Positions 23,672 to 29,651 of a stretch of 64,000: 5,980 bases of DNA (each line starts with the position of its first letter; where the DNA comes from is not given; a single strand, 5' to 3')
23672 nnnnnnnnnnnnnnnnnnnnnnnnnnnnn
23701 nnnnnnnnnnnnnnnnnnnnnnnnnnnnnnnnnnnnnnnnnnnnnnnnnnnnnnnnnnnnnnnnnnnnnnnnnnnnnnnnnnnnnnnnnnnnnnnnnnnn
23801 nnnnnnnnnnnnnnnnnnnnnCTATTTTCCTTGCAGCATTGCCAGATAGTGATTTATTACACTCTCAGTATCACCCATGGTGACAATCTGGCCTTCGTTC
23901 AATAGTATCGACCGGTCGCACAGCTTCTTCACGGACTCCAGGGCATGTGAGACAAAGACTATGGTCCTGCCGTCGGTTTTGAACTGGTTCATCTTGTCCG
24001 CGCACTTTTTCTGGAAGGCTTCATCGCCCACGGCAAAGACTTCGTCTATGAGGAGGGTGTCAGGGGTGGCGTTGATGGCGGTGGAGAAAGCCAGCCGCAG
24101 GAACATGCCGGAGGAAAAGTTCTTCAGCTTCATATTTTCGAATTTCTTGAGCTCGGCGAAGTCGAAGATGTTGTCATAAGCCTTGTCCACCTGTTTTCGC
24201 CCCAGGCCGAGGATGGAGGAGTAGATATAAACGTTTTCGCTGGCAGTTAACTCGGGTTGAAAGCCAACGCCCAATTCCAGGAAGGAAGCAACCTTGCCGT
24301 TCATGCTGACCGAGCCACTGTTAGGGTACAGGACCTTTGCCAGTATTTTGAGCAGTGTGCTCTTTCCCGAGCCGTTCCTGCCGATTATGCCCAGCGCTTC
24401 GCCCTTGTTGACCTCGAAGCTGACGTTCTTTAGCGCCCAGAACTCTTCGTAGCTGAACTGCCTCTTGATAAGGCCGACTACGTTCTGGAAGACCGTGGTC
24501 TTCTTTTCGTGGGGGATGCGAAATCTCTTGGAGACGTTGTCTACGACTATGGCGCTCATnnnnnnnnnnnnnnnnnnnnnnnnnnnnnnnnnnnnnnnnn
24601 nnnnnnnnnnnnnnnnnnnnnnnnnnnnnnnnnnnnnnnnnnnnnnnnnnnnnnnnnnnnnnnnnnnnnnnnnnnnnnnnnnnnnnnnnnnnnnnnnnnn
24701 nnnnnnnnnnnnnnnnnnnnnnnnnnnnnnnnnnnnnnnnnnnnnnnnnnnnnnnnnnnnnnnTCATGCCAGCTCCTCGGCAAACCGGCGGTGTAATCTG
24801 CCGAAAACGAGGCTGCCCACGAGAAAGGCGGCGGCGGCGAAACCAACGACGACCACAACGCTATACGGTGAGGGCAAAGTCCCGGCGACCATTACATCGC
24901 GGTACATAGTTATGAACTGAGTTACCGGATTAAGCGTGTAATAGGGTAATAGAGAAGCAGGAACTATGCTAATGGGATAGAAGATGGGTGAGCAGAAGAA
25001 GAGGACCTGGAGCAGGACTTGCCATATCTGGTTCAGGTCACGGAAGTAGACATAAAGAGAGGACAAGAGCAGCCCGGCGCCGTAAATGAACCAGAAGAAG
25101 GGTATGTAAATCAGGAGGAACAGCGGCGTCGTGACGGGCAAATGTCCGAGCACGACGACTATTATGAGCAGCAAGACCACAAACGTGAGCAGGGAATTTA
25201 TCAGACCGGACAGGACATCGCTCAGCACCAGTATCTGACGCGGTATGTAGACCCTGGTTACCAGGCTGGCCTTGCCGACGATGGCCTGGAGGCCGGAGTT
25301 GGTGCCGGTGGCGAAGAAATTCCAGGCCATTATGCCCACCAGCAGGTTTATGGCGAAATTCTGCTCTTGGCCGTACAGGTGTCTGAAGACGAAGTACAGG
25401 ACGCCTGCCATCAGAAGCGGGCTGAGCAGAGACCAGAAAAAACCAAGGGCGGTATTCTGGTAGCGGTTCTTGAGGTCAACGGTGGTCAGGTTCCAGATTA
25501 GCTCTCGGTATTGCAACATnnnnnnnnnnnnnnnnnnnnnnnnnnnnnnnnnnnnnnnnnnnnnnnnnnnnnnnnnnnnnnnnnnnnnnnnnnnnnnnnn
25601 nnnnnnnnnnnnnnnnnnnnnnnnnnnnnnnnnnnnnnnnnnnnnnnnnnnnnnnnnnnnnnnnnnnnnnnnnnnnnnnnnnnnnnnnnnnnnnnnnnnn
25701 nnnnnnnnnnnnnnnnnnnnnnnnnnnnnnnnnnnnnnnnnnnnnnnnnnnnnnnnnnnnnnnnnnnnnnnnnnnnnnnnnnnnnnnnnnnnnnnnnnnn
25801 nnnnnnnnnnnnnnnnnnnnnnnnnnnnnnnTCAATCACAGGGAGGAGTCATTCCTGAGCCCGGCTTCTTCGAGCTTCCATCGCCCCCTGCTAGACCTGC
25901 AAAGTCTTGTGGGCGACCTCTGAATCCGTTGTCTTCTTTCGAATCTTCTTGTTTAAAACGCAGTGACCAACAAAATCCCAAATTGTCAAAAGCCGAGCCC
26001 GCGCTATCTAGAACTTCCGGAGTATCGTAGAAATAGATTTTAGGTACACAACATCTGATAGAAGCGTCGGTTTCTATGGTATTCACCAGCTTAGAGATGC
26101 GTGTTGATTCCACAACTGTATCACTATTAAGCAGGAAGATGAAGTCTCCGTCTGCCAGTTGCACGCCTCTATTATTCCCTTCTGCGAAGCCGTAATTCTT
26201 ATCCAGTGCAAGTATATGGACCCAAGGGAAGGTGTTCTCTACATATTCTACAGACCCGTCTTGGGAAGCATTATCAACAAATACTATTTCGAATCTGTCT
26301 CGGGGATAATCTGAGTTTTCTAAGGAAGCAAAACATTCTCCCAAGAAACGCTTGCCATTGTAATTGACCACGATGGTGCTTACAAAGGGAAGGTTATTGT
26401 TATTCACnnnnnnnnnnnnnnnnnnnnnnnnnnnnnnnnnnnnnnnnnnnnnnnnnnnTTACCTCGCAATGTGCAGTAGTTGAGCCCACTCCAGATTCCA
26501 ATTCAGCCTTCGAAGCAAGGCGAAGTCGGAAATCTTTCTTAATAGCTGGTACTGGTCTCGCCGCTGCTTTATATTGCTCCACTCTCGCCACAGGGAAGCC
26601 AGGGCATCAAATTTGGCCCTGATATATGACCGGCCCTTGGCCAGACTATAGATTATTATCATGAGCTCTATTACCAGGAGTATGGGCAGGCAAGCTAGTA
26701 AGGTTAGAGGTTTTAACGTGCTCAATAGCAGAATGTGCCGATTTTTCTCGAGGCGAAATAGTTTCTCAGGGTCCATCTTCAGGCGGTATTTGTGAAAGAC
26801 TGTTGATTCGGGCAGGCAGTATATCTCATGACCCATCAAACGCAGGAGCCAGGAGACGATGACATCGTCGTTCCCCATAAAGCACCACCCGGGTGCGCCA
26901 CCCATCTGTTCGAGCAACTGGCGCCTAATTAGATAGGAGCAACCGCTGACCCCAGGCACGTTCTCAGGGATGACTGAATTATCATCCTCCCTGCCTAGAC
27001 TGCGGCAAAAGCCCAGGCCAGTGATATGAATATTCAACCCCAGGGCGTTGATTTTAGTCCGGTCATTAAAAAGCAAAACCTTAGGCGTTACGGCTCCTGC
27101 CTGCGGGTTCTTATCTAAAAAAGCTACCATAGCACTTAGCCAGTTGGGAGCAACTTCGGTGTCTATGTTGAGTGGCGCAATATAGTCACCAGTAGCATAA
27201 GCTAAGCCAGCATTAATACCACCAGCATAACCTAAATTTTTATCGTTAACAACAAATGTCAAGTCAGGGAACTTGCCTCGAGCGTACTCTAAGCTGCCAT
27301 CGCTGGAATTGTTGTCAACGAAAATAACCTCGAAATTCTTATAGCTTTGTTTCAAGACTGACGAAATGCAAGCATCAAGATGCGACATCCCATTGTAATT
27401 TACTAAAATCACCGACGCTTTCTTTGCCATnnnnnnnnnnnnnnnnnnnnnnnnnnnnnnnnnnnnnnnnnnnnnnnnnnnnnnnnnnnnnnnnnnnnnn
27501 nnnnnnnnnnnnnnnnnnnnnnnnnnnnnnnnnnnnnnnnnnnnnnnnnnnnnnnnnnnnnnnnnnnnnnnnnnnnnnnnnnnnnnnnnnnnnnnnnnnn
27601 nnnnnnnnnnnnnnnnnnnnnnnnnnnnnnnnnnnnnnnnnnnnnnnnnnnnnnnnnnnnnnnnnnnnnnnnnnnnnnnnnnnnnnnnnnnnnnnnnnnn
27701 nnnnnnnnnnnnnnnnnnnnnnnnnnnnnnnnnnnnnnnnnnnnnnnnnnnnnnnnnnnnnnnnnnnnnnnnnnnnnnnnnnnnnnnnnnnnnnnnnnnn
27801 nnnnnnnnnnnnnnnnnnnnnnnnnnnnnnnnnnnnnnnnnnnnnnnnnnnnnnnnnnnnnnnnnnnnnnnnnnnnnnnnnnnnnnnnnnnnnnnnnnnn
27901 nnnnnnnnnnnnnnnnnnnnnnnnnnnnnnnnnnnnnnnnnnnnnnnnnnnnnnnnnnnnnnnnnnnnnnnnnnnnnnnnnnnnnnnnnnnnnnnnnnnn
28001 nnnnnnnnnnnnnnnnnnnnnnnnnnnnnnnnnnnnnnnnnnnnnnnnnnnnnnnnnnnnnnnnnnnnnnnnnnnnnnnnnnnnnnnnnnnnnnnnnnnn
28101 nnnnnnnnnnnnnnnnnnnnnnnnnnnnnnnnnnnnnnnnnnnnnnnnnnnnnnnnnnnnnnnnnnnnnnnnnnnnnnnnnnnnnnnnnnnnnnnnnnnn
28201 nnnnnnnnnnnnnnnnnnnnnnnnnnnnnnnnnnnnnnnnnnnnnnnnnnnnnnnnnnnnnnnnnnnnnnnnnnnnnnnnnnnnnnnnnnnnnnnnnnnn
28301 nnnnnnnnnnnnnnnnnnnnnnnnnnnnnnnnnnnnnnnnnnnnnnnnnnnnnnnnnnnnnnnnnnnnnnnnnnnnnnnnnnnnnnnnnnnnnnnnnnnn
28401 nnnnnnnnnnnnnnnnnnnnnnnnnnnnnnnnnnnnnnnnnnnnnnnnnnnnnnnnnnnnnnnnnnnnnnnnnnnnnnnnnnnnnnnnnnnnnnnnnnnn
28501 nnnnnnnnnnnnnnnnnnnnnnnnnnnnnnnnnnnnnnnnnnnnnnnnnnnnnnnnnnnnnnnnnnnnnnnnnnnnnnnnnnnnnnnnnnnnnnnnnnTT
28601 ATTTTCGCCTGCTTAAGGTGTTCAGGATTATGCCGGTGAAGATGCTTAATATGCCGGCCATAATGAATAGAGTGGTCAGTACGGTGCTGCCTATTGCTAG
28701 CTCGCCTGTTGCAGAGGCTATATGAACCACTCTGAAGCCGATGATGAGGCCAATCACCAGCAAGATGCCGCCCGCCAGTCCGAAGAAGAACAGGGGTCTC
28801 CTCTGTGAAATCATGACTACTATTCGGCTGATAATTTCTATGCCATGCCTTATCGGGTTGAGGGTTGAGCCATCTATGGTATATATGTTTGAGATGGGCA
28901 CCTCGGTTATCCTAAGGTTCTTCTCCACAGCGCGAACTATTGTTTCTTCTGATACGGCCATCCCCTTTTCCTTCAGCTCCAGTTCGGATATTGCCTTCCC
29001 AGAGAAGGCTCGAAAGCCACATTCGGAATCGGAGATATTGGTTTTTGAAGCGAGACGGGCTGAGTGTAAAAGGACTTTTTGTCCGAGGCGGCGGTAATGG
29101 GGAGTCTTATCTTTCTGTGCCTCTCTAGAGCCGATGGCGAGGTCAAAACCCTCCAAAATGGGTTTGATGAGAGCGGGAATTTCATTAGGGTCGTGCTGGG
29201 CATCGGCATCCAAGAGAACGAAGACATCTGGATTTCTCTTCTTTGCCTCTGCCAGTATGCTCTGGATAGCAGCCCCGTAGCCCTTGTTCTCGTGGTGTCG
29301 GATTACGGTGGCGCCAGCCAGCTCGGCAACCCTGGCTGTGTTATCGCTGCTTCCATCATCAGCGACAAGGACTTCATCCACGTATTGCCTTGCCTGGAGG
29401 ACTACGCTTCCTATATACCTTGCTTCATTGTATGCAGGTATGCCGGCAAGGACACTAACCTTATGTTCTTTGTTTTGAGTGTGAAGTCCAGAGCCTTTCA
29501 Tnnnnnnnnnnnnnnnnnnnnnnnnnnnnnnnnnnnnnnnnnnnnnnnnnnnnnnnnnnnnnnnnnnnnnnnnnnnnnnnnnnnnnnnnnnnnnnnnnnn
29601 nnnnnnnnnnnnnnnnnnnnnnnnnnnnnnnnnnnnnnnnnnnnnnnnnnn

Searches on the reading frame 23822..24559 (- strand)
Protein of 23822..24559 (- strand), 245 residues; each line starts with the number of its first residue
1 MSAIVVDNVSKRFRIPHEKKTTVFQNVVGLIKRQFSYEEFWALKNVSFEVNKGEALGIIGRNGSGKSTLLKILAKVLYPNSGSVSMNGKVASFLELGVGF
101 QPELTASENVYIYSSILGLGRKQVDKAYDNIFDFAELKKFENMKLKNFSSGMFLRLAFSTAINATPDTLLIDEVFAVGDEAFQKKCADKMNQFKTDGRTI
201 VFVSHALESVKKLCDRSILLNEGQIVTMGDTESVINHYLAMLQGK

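Call 6: search_protein_families(library=pfam, proteins=[window:23822-24559:-], max_evalue=0.01)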
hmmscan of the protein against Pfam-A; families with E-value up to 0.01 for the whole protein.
window:23822-24559:- (245 aa): 7 families
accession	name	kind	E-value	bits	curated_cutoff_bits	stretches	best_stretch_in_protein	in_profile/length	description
PF00005.33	ABC_tran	-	2.2e-21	77.4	25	1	43-175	1-136/137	ABC transporter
PF13555.12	AAA_29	-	1.1e-06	28.7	27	1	46-87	15-55/61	P-loop containing region of AAA domain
PF13304.12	AAA_21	-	9e-06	26.4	27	1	57-80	3-32/304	AAA domain, putative AbiEii toxin, Type IV TA system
PF13175.12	AAA_15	-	3e-05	24.2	32.1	1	55-205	25-117/374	AAA ATPase domain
PF13476.12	AAA_23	-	4e-05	24.8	27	1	43-103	10-68/201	AAA domain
PF13173.12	AAA_14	-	0.0071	16.8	27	0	54-85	3-34/129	AAA domain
PF02463.25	SMC_N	-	0.0089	15.9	40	0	41-73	11-44/220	RecF/RecN/SMC N terminal domain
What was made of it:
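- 23822..24559 (-): wzt, the ATPase of the exporter (245 aa, no C-terminal carbohydrate-binding extension). Pfam ABC_tran E 2.2e-21 (call 6).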

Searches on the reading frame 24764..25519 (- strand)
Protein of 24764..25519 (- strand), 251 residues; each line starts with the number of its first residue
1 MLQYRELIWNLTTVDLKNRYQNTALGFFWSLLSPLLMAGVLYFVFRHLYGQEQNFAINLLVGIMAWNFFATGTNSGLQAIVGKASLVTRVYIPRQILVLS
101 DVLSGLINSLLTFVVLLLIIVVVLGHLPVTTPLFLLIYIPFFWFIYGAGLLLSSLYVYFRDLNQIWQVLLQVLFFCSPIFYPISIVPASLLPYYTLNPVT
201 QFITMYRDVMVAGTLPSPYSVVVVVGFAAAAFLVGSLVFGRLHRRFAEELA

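Call 6: search_protein_families(library=pfam, proteins=[window:24764-25519:-], max_evalue=0.01)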
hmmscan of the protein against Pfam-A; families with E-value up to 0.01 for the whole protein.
window:24764-25519:- (251 aa): 1 family
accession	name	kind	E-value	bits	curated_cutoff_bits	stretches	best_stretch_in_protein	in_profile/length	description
PF01061.29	ABC2_membrane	-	2.9e-19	69.9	26.9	1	7-210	2-210/211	ABC-2 type transporter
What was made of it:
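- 24764..25519 (-): wzm, ABC-2 permease of the glycan exporter. First gene of the conserved wzm-wzt-[tail-bearing gene] order. Pfam ABC2_membrane E 2.9e-19 (call 6).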

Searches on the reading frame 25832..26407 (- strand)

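Call 14: search_protein_families(library=ncbifam, proteins=[window:25832-26407:-], max_evalue=0.01)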
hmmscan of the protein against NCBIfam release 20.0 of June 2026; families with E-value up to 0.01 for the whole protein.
window:25832-26407:- (191 aa): 19 families
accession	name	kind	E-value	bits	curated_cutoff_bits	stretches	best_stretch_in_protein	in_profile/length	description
TIGR03111.1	glyc2_xrt_Gpos1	hypoth_equivalog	3.2e-15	55.9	363.95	1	4-121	46-166/439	TIGR03111 family XrtG-associated glycosyltransferase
NF007482.0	PRK10073.1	equivalog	1.1e-12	47.6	423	1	4-128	3-128/334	glycosyltransferase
TIGR03965.1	mycofact_glyco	equivalog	3.1e-12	46.1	280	1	7-112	74-180/467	mycofactocin biosynthesis glycosyltransferase MftF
NF041875.1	EPS_EpsD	equivalog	4.3e-12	46.1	370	1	9-106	1-99/325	exopolysaccharide biosynthesis glycosyltransferase EpsD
TIGR03937.1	PgaC_IcaA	equivalog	6.7e-11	41.8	422.3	1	2-117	40-156/407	poly-beta-1,6-N-acetyl-D-glucosamine synthase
TIGR04242.1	nodulat_NodC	equivalog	2.3e-09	36.7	550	1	3-114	44-159/395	chitooligosaccharide synthase NodC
TIGR04283.1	glyco_like_mftF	equivalog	3.3e-09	36.6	182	1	9-117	1-103/221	TIGR04283 family arsenosugar biosynthesis glycosyltransferase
NF047683.1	TeichurnBiosyTuaG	equivalog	4.3e-09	36.4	400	1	5-112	4-112/252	teichuronic acid biosynthesis protein TuaG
TIGR04009.1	wcaE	equivalog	2.4e-07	30.3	369.2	1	9-101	3-97/248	colanic acid biosynthesis glycosyltransferase WcaE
NF041394.1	GtaseAglG_Halo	equivalog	6.9e-07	28.8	440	1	9-117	3-113/304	glucosyl-dolichyl phosphate glucuronosyltransferase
NF050050.1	ProtGlycPglI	equivalog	1.8e-06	27.6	500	1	7-113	2-110/306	GalNAc(5)-diNAcBac-PP-undecaprenol beta-1,3-glucosyltransferase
NF053739.1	GlytfEpsEBac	equivalog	2.4e-06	26.7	450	1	7-116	1-112/265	glycosyltransferase EpsE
TIGR04195.1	S_glycosyl_SunS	equivalog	2.7e-06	26.5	350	1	5-121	55-167/421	SunS family peptide S-glycosyltransferase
NF038302.1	EPS_HpsE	equivalog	3.8e-06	26.1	300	1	12-109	6-109/307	hormogonium polysaccharide biosynthesis glycosyltransferase HpsE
NF007986.1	PRK10714.1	equivalog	3.6e-05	22.9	529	1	8-114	7-118/316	undecaprenyl-phosphate 4-deoxy-4-formamido-L-arabinose transferase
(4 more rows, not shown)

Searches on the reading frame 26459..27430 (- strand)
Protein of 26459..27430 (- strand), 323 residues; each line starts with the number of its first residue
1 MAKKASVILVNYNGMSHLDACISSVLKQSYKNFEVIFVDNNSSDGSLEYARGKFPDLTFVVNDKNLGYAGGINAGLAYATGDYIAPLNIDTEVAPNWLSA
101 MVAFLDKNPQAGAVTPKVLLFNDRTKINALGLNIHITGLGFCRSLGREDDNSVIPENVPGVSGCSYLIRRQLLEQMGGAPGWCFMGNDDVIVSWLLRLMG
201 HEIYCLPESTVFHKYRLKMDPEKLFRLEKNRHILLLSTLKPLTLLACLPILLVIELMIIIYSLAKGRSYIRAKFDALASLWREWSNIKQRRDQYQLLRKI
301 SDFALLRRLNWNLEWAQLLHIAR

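Call 14: search_protein_families(library=ncbifam, proteins=[window:26459-27430:-], max_evalue=0.01)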
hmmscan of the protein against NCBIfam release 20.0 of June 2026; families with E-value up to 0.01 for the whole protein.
window:26459-27430:- (323 aa): 23 families
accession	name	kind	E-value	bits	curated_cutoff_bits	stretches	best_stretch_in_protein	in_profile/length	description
TIGR03937.1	PgaC_IcaA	equivalog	1.3e-20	73.7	422.3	1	3-211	45-248/407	poly-beta-1,6-N-acetyl-D-glucosamine synthase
TIGR03965.1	mycofact_glyco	equivalog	2.7e-17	62.8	280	1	5-220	76-287/467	mycofactocin biosynthesis glycosyltransferase MftF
NF053739.1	GlytfEpsEBac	equivalog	1.2e-16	60.5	450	1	4-125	2-127/265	glycosyltransferase EpsE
NF007482.0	PRK10073.1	equivalog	8e-16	57.9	423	1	3-103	6-108/334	glycosyltransferase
NF047683.1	TeichurnBiosyTuaG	equivalog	2.8e-13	50.1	400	1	4-128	7-134/252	teichuronic acid biosynthesis protein TuaG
TIGR03111.1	glyc2_xrt_Gpos1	hypoth_equivalog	4.1e-12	45.6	363.95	1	6-121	52-172/439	TIGR03111 family XrtG-associated glycosyltransferase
NF041875.1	EPS_EpsD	equivalog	4.1e-11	42.9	370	1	6-107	2-106/325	exopolysaccharide biosynthesis glycosyltransferase EpsD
TIGR04283.1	glyco_like_mftF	equivalog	1e-10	41.6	182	1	6-114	2-107/221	TIGR04283 family arsenosugar biosynthesis glycosyltransferase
NF038302.1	EPS_HpsE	equivalog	2.1e-10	40.1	300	1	6-118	4-124/307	hormogonium polysaccharide biosynthesis glycosyltransferase HpsE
NF050050.1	ProtGlycPglI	equivalog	4.3e-10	39.4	500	1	4-103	3-106/306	GalNAc(5)-diNAcBac-PP-undecaprenol beta-1,3-glucosyltransferase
NF041394.1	GtaseAglG_Halo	equivalog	7.7e-09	35.2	440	1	5-114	3-115/304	glucosyl-dolichyl phosphate glucuronosyltransferase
NF007453.0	PRK10018.1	equivalog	1.2e-08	35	382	1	18-106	21-112/280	colanic acid biosynthesis glycosyltransferase WcaA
TIGR01556.1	rhamnosyltran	subfamily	1.8e-08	33.9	200.55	1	15-213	7-200/281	rhamnosyltransferase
TIGR04017.1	WcaA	equivalog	6.1e-08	32.6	495.75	1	12-106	14-111/279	colanic acid biosynthesis glycosyltransferase WcaA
NF038299.1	EPS_HpsN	equivalog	1.6e-07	30.7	425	1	5-130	3-128/317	hormogonium polysaccharide biosynthesis glycosyltransferase HpsN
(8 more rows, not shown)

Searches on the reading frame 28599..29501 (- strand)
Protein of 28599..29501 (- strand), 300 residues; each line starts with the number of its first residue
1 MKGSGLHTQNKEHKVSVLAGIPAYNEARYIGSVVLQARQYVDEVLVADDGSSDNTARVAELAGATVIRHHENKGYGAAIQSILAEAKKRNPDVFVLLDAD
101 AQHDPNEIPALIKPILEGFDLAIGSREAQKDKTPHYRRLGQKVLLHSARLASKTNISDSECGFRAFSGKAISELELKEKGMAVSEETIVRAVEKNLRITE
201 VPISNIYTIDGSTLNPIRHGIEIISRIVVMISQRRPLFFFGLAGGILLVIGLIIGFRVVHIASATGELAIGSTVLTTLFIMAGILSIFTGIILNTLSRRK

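Call 75: search_protein_families(library=pfam, proteins=[window:28599-29501:-], max_evalue=0.01)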
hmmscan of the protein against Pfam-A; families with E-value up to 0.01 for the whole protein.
window:28599-29501:- (300 aa): 3 families
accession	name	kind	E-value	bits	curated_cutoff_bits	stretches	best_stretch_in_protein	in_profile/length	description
PF00535.33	Glycos_transf_2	-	1.4e-26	93.9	23.3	1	21-172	4-165/168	Glycosyl transferase family 2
PF13641.12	Glyco_tranf_2_3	-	3.3e-05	24.4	27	1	21-122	7-119/230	Glycosyltransferase like family 2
PF13704.12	Glyco_tranf_2_4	-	0.00012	23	27.5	1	25-100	2-81/98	Glycosyl transferase family 2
